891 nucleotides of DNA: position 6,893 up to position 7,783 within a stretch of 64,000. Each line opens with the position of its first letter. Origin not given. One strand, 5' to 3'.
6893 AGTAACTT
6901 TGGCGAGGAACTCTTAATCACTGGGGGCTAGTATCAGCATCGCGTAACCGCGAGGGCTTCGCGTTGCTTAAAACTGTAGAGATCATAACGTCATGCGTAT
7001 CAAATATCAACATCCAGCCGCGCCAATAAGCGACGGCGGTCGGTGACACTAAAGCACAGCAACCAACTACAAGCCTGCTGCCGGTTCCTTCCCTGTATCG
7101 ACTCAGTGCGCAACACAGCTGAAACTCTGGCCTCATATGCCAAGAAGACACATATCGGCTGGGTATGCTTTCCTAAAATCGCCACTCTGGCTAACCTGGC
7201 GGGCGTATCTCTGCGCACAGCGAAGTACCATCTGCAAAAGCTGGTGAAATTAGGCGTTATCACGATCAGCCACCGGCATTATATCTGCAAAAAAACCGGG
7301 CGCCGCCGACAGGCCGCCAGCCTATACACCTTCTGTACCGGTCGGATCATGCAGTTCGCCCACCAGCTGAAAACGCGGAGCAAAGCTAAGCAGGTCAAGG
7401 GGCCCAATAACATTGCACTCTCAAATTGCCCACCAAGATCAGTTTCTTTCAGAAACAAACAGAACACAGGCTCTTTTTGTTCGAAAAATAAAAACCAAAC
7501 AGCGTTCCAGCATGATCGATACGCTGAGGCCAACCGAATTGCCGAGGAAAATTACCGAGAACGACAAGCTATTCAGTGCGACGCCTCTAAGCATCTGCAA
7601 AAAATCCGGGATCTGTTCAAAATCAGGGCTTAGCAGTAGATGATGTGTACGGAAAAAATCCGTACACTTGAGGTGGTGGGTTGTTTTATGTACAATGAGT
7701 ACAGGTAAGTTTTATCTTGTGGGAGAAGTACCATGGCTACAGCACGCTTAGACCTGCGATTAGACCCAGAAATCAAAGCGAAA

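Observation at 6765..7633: IncI/IncB-style antisense RNA, leader peptide and pseudoknot switch controlling a short RepL-like wHTH gene in a P1-like phage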

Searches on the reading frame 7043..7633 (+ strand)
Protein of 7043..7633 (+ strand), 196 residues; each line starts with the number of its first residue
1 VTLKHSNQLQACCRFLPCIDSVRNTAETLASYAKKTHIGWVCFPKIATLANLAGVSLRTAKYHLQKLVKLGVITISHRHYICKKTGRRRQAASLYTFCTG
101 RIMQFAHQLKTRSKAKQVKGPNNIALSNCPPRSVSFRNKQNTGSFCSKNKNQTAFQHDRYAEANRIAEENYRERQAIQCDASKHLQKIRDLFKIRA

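Call 4: search_protein_families(library=pfam, proteins=[window:7043-7633:+], max_evalue=1)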
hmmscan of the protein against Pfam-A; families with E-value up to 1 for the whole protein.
window:7043-7633:+ (196 aa): 9 families
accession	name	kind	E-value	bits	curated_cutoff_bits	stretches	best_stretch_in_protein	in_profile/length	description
PF13730.12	HTH_36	-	1.6e-06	28.3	25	1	29-71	14-53/55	Helix-turn-helix domain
PF12840.13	HTH_20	-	0.00022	21.6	27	1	47-74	22-49/51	Helix-turn-helix domain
PF03428.19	RP-C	-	0.00093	19.5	24.4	1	40-76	68-104/175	Replication protein C N-terminal domain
PF13412.12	HTH_24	-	0.0022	18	21.9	1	48-74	22-48/48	Winged helix-turn-helix DNA-binding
PF00619.27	CARD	-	0.0056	17.1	23.9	1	57-98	15-56/85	Caspase recruitment domain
PF13545.12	HTH_Crp_2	-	0.037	14.4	27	1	47-79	26-58/70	Crp-like helix-turn-helix domain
PF24033.1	DUF7342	-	0.067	13.6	31.6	1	48-77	22-51/150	Family of unknown function (DUF7342)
PF22798.2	DUF5817_CT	-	0.16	12.3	29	1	46-80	18-52/54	DUF5817, C-terminal domain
PF21248.3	SoFic-like_C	-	0.24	12.1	27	0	44-74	31-61/76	Protein adenylyltransferase SoFic-like, C-terminal domain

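Call 11: search_protein_families(library=ncbifam, proteins=[window:7043-7633:+], max_evalue=0.001)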
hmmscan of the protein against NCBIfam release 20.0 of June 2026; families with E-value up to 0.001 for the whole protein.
window:7043-7633:+ (196 aa): 0 families

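Call 12: find_homologous_proteins(query=window:7043-7633:+)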
Query window:7043-7633:+ (196 aa): 3 proteins with E <= 0.001 among 49 candidates.
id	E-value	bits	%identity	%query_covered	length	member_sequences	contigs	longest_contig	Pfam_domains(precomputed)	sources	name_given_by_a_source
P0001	3.3e-115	400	93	99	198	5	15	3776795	PF13730.13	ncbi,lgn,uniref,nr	ncbi:helix-turn-helix domain-containing protein [Edwardsiella piscicida]|uniref:Helix-turn-helix dom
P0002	3.6e-62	228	56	97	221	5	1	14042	PF13730.13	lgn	-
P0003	3.7e-48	182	95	44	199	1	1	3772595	PF13730.13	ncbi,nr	ncbi:helix-turn-helix domain-containing protein [Edwardsiella piscicida]|nr:helix-turn-helix domain-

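Call 15: find_encoding_contigs(protein=P0001, flank=6000, max_places=8)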
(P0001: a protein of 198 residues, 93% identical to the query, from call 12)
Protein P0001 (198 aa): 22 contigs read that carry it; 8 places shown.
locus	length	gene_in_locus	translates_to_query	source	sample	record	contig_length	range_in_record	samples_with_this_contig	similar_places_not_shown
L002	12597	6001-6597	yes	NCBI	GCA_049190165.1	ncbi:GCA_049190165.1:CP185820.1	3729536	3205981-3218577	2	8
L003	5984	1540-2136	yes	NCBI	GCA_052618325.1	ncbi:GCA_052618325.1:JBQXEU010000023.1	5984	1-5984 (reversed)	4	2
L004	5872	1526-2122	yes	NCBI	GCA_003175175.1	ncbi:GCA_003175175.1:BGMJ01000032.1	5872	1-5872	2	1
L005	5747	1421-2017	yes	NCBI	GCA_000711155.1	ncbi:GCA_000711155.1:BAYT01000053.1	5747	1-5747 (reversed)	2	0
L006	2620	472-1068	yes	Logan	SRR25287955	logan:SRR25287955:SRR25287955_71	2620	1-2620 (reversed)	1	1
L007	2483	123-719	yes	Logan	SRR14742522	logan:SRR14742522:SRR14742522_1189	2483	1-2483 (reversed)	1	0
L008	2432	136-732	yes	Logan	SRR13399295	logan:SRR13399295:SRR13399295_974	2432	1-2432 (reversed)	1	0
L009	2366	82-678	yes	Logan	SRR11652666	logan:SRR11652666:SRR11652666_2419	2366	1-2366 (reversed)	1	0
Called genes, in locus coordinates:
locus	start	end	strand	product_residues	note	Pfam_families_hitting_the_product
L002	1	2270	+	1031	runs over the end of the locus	PF04313:HSDR_N, PF04851:ResIII, PF18766:SWI2_SNF2, PF22679:T1R_D3-like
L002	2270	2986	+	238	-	PF01863:YgjP-like, PF10263:SprT-like (weak)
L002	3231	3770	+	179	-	PF14706:Tnp_DNA_bind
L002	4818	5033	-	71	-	PF03333:PapB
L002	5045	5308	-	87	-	PF10387:DUF2442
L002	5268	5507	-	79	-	PF13711:DUF4160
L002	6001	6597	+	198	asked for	PF13730:HTH_36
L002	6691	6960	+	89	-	PF08681:TacA1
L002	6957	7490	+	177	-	-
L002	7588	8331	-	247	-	PF12869:tRNA_anti-like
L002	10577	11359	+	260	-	PF01695:IstB_IS21, PF00308:Bac_DnaA (weak)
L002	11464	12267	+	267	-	-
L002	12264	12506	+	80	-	PF04606:Ogr_Delta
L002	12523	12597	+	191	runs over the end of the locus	PF07455:Psu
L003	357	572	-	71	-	PF03333:PapB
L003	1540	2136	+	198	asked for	PF13730:HTH_36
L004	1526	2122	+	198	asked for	PF13730:HTH_36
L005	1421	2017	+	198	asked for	PF13730:HTH_36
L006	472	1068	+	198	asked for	PF13730:HTH_36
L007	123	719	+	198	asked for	PF13730:HTH_36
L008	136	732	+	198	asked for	PF13730:HTH_36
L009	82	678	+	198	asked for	PF13730:HTH_36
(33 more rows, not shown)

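Call 16: find_encoding_contigs(protein=P0002, flank=6000, max_places=6)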
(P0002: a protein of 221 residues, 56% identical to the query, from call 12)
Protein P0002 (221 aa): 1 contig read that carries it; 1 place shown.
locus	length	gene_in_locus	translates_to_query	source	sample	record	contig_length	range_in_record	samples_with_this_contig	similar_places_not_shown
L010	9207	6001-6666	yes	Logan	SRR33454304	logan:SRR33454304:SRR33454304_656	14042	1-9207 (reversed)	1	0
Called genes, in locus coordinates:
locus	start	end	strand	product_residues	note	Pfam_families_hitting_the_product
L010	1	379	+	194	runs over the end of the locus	PF05869:Dam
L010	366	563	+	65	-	-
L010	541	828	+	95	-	PF05488:PAAR_motif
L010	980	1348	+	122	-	-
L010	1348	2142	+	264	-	-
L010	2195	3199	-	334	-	-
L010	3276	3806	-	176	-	-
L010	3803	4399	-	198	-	PF01564:Spermine_synth (faint)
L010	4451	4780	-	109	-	-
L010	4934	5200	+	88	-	PF13711:DUF4160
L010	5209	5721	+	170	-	PF10387:DUF2442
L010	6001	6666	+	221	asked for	PF13730:HTH_36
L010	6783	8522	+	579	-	PF07068:Gp23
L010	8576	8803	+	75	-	-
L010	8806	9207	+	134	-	?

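Call 20: search_protein_representatives(protein=window:7043-7633:+)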
Query: 196 residues. Proteins with E-value up to 0.001 (for the whole library): 35; up to 1e-10: 11; up to 1e-30: 3. The best 35 are listed.
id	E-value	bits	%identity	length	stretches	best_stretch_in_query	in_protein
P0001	1.0e-115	400.4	93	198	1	1-195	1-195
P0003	1.2e-48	181.9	92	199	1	1-89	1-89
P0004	9.5e-43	162.6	45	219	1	3-194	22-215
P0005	3.4e-22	95.7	40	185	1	3-183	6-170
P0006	1.2e-19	87.4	34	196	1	4-165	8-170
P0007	1.4e-17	80.7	32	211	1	1-188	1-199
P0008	9.8e-17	77.9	41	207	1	7-115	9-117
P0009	4.9e-16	75.6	39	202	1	3-165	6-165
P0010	6.7e-15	71.9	41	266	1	4-110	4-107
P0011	2.5e-12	63.5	44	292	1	6-114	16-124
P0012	9.7e-12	61.6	34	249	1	2-109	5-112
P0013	1.4e-10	57.9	30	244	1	38-193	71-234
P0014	2.5e-10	57.0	35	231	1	6-118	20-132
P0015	3.4e-10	56.6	40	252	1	5-120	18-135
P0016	5.6e-10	55.9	34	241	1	1-144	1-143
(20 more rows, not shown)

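Call 25: find_encoding_contigs(protein=P0004, flank=5000, max_places=4)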
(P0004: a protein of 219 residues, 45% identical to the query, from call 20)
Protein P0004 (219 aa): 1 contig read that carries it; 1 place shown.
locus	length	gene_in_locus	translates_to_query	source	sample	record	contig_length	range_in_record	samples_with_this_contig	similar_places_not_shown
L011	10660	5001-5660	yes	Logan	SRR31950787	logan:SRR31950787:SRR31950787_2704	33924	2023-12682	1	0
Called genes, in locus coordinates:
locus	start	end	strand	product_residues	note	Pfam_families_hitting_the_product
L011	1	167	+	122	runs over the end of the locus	-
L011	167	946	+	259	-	-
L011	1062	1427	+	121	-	PF04014:MazE_antitoxin (weak)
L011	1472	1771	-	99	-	PF13443:HTH_26 (faint), PF13560:HTH_31 (weak), PF01381:HTH_3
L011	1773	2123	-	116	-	PF05973:Gp49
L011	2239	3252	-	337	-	-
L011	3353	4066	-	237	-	-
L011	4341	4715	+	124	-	PF10387:DUF2442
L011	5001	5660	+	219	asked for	PF13730:HTH_36 (weak)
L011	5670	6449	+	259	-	-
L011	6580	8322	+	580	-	PF07068:Gp23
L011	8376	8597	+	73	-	-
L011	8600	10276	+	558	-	-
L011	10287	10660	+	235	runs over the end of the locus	-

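Call 26: find_encoding_contigs(protein=P0005, flank=5000, max_places=4)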
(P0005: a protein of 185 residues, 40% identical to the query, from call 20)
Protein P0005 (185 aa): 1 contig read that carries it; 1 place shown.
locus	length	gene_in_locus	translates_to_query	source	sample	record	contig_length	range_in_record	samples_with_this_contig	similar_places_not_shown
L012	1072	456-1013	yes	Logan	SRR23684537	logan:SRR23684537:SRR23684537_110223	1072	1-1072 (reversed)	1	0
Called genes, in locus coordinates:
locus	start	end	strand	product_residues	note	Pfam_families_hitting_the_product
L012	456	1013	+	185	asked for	PF13730:HTH_36 (weak), PF12840:HTH_20 (weak), PF13412:HTH_24 (weak)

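Call 27: find_encoding_contigs(protein=P0006, flank=5000, max_places=4)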
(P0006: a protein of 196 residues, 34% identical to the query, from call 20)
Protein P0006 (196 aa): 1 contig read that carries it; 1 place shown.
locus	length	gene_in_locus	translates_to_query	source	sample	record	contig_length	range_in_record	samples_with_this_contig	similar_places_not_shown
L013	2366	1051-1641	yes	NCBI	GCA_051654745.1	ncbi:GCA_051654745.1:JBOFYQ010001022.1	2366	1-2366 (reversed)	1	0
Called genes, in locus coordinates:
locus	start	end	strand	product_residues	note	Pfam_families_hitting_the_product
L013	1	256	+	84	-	?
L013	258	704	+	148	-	PF05257:CHAP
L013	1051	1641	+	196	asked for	PF13730:HTH_36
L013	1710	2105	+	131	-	-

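Call 28: find_encoding_contigs(protein=P0009, flank=5000, max_places=4)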
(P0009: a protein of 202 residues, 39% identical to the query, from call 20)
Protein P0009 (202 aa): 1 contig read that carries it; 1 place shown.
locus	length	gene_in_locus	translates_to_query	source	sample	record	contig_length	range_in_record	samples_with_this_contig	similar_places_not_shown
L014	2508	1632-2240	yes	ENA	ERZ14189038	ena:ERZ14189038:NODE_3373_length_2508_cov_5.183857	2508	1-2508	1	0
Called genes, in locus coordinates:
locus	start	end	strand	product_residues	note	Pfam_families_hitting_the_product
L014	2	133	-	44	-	?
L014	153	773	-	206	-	PF00142:Fer4_NifH (weak), PF01656:CbiA, PF07015:VirC1, PF09140:MipZ (weak), PF10609:ParA (weak), PF13614:AAA_31, PF09140:MipZ (weak), PF13614:AAA_31 (weak), +2 more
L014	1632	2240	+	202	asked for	PF13730:HTH_36 (weak)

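Call 31: find_related_loci(query=A1, collection=viral_contigs, flank=4000)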
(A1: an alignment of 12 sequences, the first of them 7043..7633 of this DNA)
Query A1 (196 aa) in viral_contigs; peptide patterns used: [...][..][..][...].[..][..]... (x = any residue, [..] = any of these).
46 stretches matched a pattern; 1 encode a relative of the query (tblastn E <= 1e-3); 1 distinct loci.
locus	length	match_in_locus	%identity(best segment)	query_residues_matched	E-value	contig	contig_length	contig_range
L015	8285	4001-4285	47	8-102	2e-22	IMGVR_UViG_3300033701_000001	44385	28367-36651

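Call 34: find_related_loci(query=A2, collection=genome_contigs, flank=4000)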
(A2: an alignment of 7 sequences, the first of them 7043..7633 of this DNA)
Query A2 (196 aa) in genome_contigs; peptide patterns used: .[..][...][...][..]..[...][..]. (x = any residue, [..] = any of these).
36 stretches matched a pattern, but none encodes a relative of the query by tblastn (E <= 1e-3).

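Call 35: find_related_loci(query=A2, collection=metagenome_contigs, flank=4000)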
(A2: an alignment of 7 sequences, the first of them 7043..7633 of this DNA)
Query A2 (196 aa) in metagenome_contigs; peptide patterns used: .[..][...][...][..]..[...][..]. (x = any residue, [..] = any of these).
60 stretches matched a pattern, but none encodes a relative of the query by tblastn (E <= 1e-3).

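Call 44: find_homologous_proteins(query=A2, max_evalue=0.00001)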
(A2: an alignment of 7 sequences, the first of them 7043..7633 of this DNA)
Query A2 (7 sequences) (196 aa, profile of the alignment): 5 proteins with E <= 0.00001 among 2608 candidates.
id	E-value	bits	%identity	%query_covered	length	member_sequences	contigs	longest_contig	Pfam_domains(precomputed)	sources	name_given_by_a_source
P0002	1.0e-91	324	56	97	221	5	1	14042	PF13730.13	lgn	-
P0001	3.6e-85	303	93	99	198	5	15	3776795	PF13730.13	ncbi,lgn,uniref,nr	ncbi:helix-turn-helix domain-containing protein [Edwardsiella piscicida]|uniref:Helix-turn-helix dom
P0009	7.4e-78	279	36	82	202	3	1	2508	PF13730.13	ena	-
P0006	2.0e-76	274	33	96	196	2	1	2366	PF13730.13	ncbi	ncbi:MAG: helix-turn-helix domain-containing protein [Shewanella sp.]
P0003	3.3e-41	159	95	44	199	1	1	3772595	PF13730.13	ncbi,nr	ncbi:helix-turn-helix domain-containing protein [Edwardsiella piscicida]|nr:helix-turn-helix domain-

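Call 45: search_dna_similar(query=window:7043-7633:+, collection=plasmids, mode=protein, max_evalue=0.001, max_rows=30)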
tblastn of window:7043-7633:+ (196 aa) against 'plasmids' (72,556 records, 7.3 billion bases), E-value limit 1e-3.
Records with a match: 1; places in all: 1; records where one place covers at least 80% of the query: 0.
Best place of each record, by identity: <60% 1.
By first word of the organism name: Aeromonas 1.
By predicted mobility (MOB-suite, as given by PLSDB): non-mobilizable 1.
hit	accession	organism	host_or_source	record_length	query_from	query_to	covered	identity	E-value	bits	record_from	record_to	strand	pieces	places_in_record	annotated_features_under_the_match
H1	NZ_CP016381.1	Aeromonas hydrophila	Homo sapiens,culture,Perirectal swab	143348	1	104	53%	36.5%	1e-8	61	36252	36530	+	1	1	helix-turn-helix domain-containing protein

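Call 46: search_dna_similar(query=window:7043-7633:+, collection=phages, mode=protein, max_evalue=0.001, max_rows=30)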
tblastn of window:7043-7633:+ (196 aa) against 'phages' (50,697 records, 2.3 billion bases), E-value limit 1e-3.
No match.

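Call 47: get_annotated_region(hit=H1, flank=6000)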
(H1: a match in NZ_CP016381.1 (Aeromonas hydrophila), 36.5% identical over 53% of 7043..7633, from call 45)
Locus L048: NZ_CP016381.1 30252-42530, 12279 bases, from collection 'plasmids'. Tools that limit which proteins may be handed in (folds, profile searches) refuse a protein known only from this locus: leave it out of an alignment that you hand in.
description: Aeromonas hydrophila strain AHNIH1 plasmid pASP-135, complete sequence
organism: Aeromonas hydrophila (NCBI taxid 644)
taxonomy: Bacteria; Pseudomonadota; Gammaproteobacteria; Aeromonadales; Aeromonadaceae; Aeromonas; Aeromonas hydrophila
host: -; source: Homo sapiens,culture,Perirectal swab; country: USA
typing (MOB-suite, as given by PLSDB): non-mobilizable; replicon rep_cluster_1416
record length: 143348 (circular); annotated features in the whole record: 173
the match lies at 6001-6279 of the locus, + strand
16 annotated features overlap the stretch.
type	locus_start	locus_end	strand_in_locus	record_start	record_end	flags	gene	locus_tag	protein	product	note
CDS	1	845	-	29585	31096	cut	-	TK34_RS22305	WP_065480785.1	hypothetical protein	-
CDS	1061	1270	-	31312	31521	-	-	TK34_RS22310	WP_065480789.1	hypothetical protein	-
CDS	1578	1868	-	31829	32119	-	-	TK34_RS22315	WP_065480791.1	helix-turn-helix transcriptional regulator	-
CDS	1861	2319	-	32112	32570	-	-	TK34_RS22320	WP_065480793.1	hypothetical protein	-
CDS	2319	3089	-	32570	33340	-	-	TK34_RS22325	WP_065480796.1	MT-A70 family methyltransferase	-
CDS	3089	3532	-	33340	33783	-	-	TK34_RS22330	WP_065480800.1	hypothetical protein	-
CDS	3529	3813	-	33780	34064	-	-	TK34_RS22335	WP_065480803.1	hypothetical protein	-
CDS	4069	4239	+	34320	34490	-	-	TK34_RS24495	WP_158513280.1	hypothetical protein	-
CDS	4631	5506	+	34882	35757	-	-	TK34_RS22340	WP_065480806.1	RepB family plasmid replication initiator protein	GO:0006270 - DNA replication initiation [Evidence IEA]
CDS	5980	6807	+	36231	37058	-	-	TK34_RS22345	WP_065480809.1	helix-turn-helix domain-containing protein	-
CDS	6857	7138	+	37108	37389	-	-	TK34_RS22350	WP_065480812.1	hypothetical protein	-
CDS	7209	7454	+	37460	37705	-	-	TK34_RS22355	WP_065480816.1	type II toxin-antitoxin system Phd/YefM family antitoxin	GO:0045927 - positive regulation of growth [Evidence IEA]; GO:0006355 - regulation of DNA-templated transcription ...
CDS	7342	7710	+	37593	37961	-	-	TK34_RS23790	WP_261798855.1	Txe/YoeB family addiction module toxin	GO:0008219 - cell death [Evidence IEA]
CDS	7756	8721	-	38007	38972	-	-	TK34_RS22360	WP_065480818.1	hypothetical protein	-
CDS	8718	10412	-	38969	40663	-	-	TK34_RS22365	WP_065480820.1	portal protein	-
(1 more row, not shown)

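Call 64: search_solved_structures(query=A1, max_evalue=1)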
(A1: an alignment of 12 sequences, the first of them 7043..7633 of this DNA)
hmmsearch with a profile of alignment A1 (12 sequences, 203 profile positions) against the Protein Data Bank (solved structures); distinct sequences matched with E-value up to 1: 10.
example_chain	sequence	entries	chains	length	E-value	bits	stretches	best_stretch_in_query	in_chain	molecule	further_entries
6j0e_A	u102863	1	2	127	0.031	17.3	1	47-82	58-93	Arsenic responsive repressor ArsR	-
8q90_A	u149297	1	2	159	0.11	15.5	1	48-77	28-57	AsnC family transcriptional regulator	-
2cg4_A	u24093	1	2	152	0.16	15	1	48-78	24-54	REGULATORY PROTEIN ASNC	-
5zr4_A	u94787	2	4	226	0.22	14.5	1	46-85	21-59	Metal-dependent transcriptional regulator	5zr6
2cyy_A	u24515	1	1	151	0.23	14.5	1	51-78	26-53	Putative HTH-type transcriptional regulator PH1519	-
7r22_A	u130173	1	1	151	0.25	14.3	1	48-83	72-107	ArsR family transcriptional regulator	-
2lvs_A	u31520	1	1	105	0.26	14.3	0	48-85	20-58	Putative uncharacterized protein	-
1ri7_A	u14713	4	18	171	0.28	14.2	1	51-78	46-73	Putative transcriptional regulator | Putative HTH-type transcriptional regulator PH1519 | Uncharacterized HTH-type transcriptional regulator PH1519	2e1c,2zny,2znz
2d1h_A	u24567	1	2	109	0.34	13.9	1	51-81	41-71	109aa long hypothetical transcriptional regulator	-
2pg4_A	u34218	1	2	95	0.39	13.7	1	47-99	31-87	Uncharacterized protein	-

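Call 65: search_protein_families(library=phrogs, proteins=[window:7043-7633:+, P0002, P0005, P0009, P0010], max_evalue=0.01)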
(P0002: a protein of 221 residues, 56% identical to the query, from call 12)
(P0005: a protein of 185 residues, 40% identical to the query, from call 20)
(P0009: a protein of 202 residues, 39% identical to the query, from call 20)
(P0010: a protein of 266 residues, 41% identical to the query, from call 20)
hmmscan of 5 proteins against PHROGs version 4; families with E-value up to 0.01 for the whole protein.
window:7043-7633:+ (196 aa): 11 families
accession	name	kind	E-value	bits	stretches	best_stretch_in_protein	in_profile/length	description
phrog_21868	-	unknown function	8.3e-09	36.3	2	112-189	242-315/335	-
phrog_1032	-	DNA, RNA and nucleotide metabolism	1.4e-07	32.8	1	29-123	26-127/281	replication initiation protein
phrog_270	-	DNA, RNA and nucleotide metabolism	3.8e-07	30.8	1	29-79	56-103/383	replication initiation protein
phrog_391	-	DNA, RNA and nucleotide metabolism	2.4e-06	28.4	1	28-139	25-126/298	replication initiation O-like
phrog_1835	-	DNA, RNA and nucleotide metabolism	2e-05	25.1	1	27-156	53-159/301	HTH DNA binding protein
phrog_678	-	DNA, RNA and nucleotide metabolism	2.3e-05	25.1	1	32-135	66-177/346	replication initiation O-like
phrog_345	-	DNA, RNA and nucleotide metabolism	3.8e-05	24.5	1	41-152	65-170/297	replication initiation O-like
phrog_428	-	DNA, RNA and nucleotide metabolism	0.00015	22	1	41-137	125-198/455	replication initiation protein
phrog_8540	-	DNA, RNA and nucleotide metabolism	0.00081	20.6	1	41-96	35-84/196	replication initiation O-like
phrog_8102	-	DNA, RNA and nucleotide metabolism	0.0012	19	1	37-80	52-95/337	replication initiation protein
phrog_11896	-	DNA, RNA and nucleotide metabolism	0.0099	16.8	0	29-130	29-122/225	primosomal protein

P0002 (221 aa): 15 families
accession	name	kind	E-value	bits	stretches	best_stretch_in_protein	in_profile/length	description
phrog_391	-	DNA, RNA and nucleotide metabolism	1.7e-11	45.4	1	44-198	18-170/298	replication initiation O-like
phrog_1032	-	DNA, RNA and nucleotide metabolism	4.8e-11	44.2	1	61-179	35-141/281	replication initiation protein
phrog_270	-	DNA, RNA and nucleotide metabolism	3.4e-10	40.9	1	49-105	56-109/383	replication initiation protein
phrog_428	-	DNA, RNA and nucleotide metabolism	5.6e-09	36.7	1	31-191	93-248/455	replication initiation protein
phrog_678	-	DNA, RNA and nucleotide metabolism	7.1e-09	36.7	1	48-194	77-205/346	replication initiation O-like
phrog_8540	-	DNA, RNA and nucleotide metabolism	8.2e-09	36.9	1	58-183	32-152/196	replication initiation O-like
phrog_1835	-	DNA, RNA and nucleotide metabolism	2.5e-08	34.6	1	47-178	53-168/301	HTH DNA binding protein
phrog_11896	-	DNA, RNA and nucleotide metabolism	1.5e-06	29.3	1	47-189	27-160/225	primosomal protein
phrog_345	-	DNA, RNA and nucleotide metabolism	6e-06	27.2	1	61-180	65-175/297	replication initiation O-like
phrog_8102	-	DNA, RNA and nucleotide metabolism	2.2e-05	24.7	1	57-100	52-95/337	replication initiation protein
phrog_186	-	DNA, RNA and nucleotide metabolism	0.00027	21.7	1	60-174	58-157/308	DnaD-like helicase loader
phrog_21868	-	unknown function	0.00078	20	1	54-118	50-111/335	-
phrog_26369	-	DNA, RNA and nucleotide metabolism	0.0023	18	1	61-115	78-128/347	replication initiation protein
phrog_4617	-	DNA, RNA and nucleotide metabolism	0.0064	17.2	1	62-142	36-111/223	replication initiation protein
phrog_22671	-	DNA, RNA and nucleotide metabolism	0.0094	15.9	0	58-136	76-156/399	replication protein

P0005 (185 aa): 17 families
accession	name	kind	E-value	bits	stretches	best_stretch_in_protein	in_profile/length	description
phrog_1032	-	DNA, RNA and nucleotide metabolism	6.5e-09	37.2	1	40-109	30-99/281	replication initiation protein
phrog_270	-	DNA, RNA and nucleotide metabolism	2.2e-08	34.9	1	44-112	64-126/383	replication initiation protein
phrog_1835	-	DNA, RNA and nucleotide metabolism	2.9e-08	34.4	1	27-103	50-119/301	HTH DNA binding protein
phrog_391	-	DNA, RNA and nucleotide metabolism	9.7e-07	29.7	1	43-103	33-90/298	replication initiation O-like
phrog_678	-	DNA, RNA and nucleotide metabolism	9.8e-07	29.6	1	43-97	81-130/346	replication initiation O-like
phrog_8540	-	DNA, RNA and nucleotide metabolism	1.7e-06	29.4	1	45-104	35-88/196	replication initiation O-like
phrog_8102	-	DNA, RNA and nucleotide metabolism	5.9e-06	26.6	1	45-87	56-98/337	replication initiation protein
phrog_345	-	DNA, RNA and nucleotide metabolism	2.6e-05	25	1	47-161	67-154/297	replication initiation O-like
phrog_21868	-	unknown function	6e-05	23.6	0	25-125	40-140/335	-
phrog_4617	-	DNA, RNA and nucleotide metabolism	0.00011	22.9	1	48-109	38-94/223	replication initiation protein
phrog_3502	-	unknown function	0.00014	23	1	47-94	70-119/131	-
phrog_11896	-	DNA, RNA and nucleotide metabolism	0.00069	20.6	1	44-152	37-131/225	primosomal protein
phrog_428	-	DNA, RNA and nucleotide metabolism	0.0015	18.8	1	47-103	127-183/455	replication initiation protein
phrog_3855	-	DNA, RNA and nucleotide metabolism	0.0021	19.5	1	51-79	83-111/115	HTH DNA binding protein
phrog_1098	-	DNA, RNA and nucleotide metabolism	0.0021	17.8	1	49-81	41-73/546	HTH DNA binding protein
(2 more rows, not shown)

P0009 (202 aa): 8 families
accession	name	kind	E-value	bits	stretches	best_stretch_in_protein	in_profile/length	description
phrog_428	-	DNA, RNA and nucleotide metabolism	1.3e-06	28.8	1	35-163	117-237/455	replication initiation protein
phrog_1032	-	DNA, RNA and nucleotide metabolism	2.1e-06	28.9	1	46-152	36-144/281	replication initiation protein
phrog_1835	-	DNA, RNA and nucleotide metabolism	2.3e-06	28.2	1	46-134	66-141/301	HTH DNA binding protein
phrog_270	-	DNA, RNA and nucleotide metabolism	4.1e-06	27.4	1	31-109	55-125/383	replication initiation protein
phrog_391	-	DNA, RNA and nucleotide metabolism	5e-06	27.4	1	30-104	24-89/298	replication initiation O-like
phrog_8102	-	DNA, RNA and nucleotide metabolism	8.3e-06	26.1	1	40-94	51-104/337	replication initiation protein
phrog_8540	-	DNA, RNA and nucleotide metabolism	4.1e-05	24.9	1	42-82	32-72/196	replication initiation O-like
phrog_678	-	DNA, RNA and nucleotide metabolism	0.0097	16.5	0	43-87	81-125/346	replication initiation O-like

P0010 (266 aa): 18 families
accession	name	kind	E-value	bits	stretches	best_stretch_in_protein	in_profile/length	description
phrog_1032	-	DNA, RNA and nucleotide metabolism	4.2e-12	47.6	1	38-146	35-144/281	replication initiation protein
phrog_678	-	DNA, RNA and nucleotide metabolism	1.3e-11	45.6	1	37-168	81-210/346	replication initiation O-like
phrog_391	-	DNA, RNA and nucleotide metabolism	4.7e-10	40.6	1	37-154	33-152/298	replication initiation O-like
phrog_270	-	DNA, RNA and nucleotide metabolism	7.4e-09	36.4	1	37-96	63-116/383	replication initiation protein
phrog_428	-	DNA, RNA and nucleotide metabolism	1.7e-08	35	1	39-136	125-207/455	replication initiation protein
phrog_8102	-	DNA, RNA and nucleotide metabolism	2.4e-07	31.2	1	26-126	43-113/337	replication initiation protein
phrog_8540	-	DNA, RNA and nucleotide metabolism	6.3e-06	27.5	1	39-102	35-92/196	replication initiation O-like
phrog_11896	-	DNA, RNA and nucleotide metabolism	1.1e-05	26.5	1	24-210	24-195/225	primosomal protein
phrog_345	-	DNA, RNA and nucleotide metabolism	1.6e-05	25.8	1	38-128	64-137/297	replication initiation O-like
phrog_3502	-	unknown function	2.5e-05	25.3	1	19-76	50-106/131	-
phrog_1835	-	DNA, RNA and nucleotide metabolism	8.5e-05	23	1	40-139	66-165/301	HTH DNA binding protein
phrog_10724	-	unknown function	9.5e-05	22.9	1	41-105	31-100/253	-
phrog_6643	-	DNA, RNA and nucleotide metabolism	9.9e-05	22.9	1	36-149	32-127/313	replication initiation protein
phrog_6493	-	DNA, RNA and nucleotide metabolism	0.00021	21.7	1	41-158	51-169/261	DnaD-like helicase loader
phrog_33614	-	unknown function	0.003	17.7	1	22-135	52-157/270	-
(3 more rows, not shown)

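Call 71: predict_structure(alignment_id=A1)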
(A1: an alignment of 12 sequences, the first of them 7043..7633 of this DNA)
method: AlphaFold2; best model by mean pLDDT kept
length: 196 residues; sequences in the alignment: 12
mean_pLDDT: 75.4   pTM: 0.53
mean pLDDT of the five models: 75.4, 75.3, 74.5, 74.2, 71.3
residues with pLDDT >= 90: 53; 70-90: 75; 50-70: 44; < 50: 24
segments of 3 or more residues with pLDDT < 50: 114-137
pLDDT, mean of each block of 10 residues (from residue 1): 84 87 92 90 90 91 94 90 89 89 78 49 42 49 52 66 78 66 66 63
secondary structure, 60 per line:
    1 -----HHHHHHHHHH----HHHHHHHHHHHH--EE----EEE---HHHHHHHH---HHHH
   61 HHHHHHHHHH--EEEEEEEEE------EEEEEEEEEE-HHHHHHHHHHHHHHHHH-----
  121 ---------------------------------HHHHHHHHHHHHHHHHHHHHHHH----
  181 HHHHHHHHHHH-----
elements in order: H6-15 H20-31 E40-42 H46-53 H57-70 E73-81 E88-97 H99-115 H154-176 H181-191
